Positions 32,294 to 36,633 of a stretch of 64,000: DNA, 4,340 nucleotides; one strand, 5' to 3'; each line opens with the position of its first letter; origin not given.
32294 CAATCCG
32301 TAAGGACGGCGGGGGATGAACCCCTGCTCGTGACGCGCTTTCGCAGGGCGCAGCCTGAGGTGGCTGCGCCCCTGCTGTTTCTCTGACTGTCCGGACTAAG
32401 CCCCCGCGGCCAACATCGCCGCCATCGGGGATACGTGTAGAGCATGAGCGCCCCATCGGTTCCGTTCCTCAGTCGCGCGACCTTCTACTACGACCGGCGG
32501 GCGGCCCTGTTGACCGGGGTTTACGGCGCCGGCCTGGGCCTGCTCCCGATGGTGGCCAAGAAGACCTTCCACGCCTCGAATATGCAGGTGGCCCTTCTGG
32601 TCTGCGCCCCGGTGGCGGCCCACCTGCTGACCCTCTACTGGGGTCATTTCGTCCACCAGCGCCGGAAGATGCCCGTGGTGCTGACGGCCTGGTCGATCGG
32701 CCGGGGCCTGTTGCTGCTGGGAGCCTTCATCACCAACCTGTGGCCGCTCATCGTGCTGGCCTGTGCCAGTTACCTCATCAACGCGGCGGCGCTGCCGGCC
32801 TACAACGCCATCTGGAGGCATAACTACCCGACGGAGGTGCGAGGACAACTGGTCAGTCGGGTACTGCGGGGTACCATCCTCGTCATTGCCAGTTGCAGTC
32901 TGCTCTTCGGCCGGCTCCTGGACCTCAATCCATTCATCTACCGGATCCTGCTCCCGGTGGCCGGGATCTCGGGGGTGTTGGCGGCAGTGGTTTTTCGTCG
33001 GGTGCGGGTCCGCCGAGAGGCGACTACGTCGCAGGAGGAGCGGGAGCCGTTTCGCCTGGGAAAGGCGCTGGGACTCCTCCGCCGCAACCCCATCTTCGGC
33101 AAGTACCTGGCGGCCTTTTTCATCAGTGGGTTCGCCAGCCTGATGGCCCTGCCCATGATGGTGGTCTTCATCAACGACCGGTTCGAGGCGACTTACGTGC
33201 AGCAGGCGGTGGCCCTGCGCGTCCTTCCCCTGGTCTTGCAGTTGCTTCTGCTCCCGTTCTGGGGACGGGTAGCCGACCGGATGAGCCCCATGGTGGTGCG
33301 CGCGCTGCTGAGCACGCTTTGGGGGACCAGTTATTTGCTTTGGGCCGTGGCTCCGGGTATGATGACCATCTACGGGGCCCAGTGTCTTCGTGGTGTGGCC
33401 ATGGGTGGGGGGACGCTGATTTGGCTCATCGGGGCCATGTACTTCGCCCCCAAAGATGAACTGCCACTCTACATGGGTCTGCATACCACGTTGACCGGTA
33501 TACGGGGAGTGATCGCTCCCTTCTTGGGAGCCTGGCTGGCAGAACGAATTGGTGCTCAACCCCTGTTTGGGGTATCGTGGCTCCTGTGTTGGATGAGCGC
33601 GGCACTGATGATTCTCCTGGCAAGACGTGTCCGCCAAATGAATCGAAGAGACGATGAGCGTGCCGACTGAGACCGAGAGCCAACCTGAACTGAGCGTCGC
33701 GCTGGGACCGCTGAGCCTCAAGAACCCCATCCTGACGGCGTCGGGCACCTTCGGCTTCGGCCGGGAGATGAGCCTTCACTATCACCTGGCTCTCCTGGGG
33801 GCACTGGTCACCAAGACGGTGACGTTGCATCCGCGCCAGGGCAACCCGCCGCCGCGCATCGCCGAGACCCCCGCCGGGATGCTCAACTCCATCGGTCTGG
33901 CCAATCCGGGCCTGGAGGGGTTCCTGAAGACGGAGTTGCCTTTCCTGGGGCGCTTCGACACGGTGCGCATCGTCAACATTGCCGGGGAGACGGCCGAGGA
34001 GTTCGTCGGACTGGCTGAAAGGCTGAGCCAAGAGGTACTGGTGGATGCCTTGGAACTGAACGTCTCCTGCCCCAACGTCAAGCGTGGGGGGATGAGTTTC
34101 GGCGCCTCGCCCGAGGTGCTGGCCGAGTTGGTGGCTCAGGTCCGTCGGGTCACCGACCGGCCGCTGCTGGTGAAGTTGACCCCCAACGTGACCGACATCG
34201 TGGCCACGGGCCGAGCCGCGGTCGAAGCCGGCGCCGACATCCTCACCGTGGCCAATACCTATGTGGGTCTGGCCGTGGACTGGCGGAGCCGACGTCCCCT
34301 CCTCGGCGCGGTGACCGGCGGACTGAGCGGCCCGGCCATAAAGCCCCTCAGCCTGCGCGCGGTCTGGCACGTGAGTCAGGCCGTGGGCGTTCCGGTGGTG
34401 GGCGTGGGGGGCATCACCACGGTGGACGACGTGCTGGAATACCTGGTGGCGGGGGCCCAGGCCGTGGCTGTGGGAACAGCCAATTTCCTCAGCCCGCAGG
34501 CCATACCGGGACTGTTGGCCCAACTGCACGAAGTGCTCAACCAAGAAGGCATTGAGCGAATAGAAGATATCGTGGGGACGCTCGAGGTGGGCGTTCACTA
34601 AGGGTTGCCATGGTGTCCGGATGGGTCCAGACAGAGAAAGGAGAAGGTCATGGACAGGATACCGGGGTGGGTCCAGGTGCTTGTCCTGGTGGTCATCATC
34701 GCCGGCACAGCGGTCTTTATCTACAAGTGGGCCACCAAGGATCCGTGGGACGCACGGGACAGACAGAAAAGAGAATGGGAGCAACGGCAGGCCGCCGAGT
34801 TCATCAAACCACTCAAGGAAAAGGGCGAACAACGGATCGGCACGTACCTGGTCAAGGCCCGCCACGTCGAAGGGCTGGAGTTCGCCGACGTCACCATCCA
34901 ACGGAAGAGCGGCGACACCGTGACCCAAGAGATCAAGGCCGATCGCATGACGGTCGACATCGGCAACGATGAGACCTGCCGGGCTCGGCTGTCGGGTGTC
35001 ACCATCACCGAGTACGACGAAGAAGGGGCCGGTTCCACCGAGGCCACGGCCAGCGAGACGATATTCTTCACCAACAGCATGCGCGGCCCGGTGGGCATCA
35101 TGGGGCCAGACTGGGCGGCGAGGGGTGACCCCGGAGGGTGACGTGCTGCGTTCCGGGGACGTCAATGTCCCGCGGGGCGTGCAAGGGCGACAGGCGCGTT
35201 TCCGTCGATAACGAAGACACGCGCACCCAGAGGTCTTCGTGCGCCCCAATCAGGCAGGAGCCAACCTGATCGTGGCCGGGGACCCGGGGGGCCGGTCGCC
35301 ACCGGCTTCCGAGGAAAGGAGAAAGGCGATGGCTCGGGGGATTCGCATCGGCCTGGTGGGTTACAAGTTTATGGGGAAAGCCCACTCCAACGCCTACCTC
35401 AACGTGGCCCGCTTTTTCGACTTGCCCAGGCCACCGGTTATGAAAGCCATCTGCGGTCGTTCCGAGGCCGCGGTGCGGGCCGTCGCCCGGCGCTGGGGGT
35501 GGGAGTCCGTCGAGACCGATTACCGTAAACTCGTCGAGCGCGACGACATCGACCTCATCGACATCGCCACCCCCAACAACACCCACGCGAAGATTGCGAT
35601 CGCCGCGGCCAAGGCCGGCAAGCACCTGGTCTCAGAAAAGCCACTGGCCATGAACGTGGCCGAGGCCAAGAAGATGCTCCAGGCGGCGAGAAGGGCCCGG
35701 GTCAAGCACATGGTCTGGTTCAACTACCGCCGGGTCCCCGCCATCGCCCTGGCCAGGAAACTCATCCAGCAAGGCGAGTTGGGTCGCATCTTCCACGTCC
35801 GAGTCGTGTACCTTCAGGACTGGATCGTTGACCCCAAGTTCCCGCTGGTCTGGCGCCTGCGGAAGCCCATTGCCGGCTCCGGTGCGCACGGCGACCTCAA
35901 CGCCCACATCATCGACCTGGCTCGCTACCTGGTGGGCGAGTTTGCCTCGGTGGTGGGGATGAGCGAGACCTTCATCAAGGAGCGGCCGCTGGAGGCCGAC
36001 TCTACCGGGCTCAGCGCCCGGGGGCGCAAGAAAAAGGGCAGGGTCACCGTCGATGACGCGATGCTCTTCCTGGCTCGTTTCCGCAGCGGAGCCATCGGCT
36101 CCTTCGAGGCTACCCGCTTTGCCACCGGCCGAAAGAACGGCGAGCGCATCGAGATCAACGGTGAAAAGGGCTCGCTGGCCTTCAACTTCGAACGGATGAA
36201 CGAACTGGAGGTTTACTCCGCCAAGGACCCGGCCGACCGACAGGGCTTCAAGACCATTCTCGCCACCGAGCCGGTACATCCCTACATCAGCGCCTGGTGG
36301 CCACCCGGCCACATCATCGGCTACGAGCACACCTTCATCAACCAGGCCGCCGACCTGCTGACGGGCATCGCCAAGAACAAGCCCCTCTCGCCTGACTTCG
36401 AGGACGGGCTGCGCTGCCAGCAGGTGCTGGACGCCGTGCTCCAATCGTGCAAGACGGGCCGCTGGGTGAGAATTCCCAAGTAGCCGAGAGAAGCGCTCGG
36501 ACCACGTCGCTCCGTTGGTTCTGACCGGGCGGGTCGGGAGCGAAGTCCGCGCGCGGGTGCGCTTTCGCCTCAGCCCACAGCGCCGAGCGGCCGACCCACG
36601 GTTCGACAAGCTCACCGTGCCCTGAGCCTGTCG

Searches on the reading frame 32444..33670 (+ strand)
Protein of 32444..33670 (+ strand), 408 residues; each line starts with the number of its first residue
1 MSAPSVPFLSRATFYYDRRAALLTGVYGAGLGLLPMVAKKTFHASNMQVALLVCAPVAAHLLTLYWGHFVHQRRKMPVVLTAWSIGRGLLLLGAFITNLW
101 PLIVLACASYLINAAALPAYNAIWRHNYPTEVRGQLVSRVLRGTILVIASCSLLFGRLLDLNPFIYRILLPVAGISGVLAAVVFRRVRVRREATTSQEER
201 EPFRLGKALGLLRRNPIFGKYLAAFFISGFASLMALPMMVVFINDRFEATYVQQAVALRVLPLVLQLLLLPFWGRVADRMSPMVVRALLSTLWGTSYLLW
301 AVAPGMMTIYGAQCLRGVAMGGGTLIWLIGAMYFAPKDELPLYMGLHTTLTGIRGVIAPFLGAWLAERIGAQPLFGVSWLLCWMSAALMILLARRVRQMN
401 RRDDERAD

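Call 30: search_protein_families(library=pfam, proteins=[window:32444-33670:+], max_evalue=0.001)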
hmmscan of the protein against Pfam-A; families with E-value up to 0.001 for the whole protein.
window:32444-33670:+ (408 aa): 1 family
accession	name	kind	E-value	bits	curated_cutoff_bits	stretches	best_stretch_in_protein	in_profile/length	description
PF07690.21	MFS_1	-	3e-25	89.3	33.4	2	31-255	16-241/347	Major Facilitator Superfamily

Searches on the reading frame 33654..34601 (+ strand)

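Call 30: search_protein_families(library=pfam, proteins=[window:33654-34601:+], max_evalue=0.001)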
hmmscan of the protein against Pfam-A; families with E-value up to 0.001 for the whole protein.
window:33654-34601:+ (315 aa): 5 families
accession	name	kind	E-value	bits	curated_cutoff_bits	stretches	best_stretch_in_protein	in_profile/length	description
PF01180.27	DHO_dh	-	8e-74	248.9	27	1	14-295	3-291/291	Dihydroorotate dehydrogenase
PF01207.24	Dus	-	8.8e-10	38.6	20.4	1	103-290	54-226/311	Dihydrouridine synthase (Dus)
PF03060.21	NMO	-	6.8e-07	29.4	28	1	218-277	164-225/331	Nitronate monooxygenase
PF00977.27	His_biosynth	-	5.9e-05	23.1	23.6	1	233-290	61-118/228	Histidine biosynthesis protein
PF01070.24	FMN_dh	-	0.0001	21.9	24.9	0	233-278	259-306/350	FMN-dependent dehydrogenase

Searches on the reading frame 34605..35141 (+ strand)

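Call 30: search_protein_families(library=pfam, proteins=[window:34605-35141:+], max_evalue=0.001)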
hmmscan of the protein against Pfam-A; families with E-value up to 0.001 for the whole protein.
window:34605-35141:+ (178 aa): 1 family
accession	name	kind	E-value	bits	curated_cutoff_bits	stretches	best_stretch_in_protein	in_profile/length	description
PF03739.19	LptF_LptG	-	0.00012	21.7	27.9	1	25-148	98-215/353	Lipopolysaccharide export system permease LptF/LptG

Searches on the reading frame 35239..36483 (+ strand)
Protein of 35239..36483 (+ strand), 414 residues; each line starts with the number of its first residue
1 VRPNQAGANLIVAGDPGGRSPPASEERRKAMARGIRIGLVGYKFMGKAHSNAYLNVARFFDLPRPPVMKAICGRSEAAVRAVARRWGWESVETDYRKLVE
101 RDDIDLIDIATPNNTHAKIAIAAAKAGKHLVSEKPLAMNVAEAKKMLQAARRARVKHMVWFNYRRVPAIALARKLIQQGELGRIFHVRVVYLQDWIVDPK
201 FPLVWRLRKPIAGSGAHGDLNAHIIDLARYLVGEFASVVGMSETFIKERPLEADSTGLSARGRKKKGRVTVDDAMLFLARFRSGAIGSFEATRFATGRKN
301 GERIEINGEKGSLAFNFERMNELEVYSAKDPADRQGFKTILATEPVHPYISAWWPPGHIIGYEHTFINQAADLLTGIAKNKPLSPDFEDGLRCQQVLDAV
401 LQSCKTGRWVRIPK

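Call 30: search_protein_families(library=pfam, proteins=[window:35239-36483:+], max_evalue=0.001)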
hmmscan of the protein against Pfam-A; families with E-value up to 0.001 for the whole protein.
window:35239-36483:+ (414 aa): 4 families
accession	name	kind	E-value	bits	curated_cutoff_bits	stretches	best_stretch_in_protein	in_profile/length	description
PF22725.1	GFO_IDH_MocA_C3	-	3e-29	102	27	1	171-313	3-123/124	GFO/IDH/MocA C-terminal domain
PF01408.29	GFO_IDH_MocA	-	2.7e-25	89.8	24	1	35-159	1-118/120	Oxidoreductase family, NAD-binding Rossmann fold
PF02894.22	GFO_IDH_MocA_C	-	1.5e-24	87.5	22.9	1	173-411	1-217/218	Oxidoreductase family, C-terminal alpha/beta domain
PF22685.1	Gal80p_C-like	-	2.3e-05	25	29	1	167-314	1-149/152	Gal80p, C-terminal domain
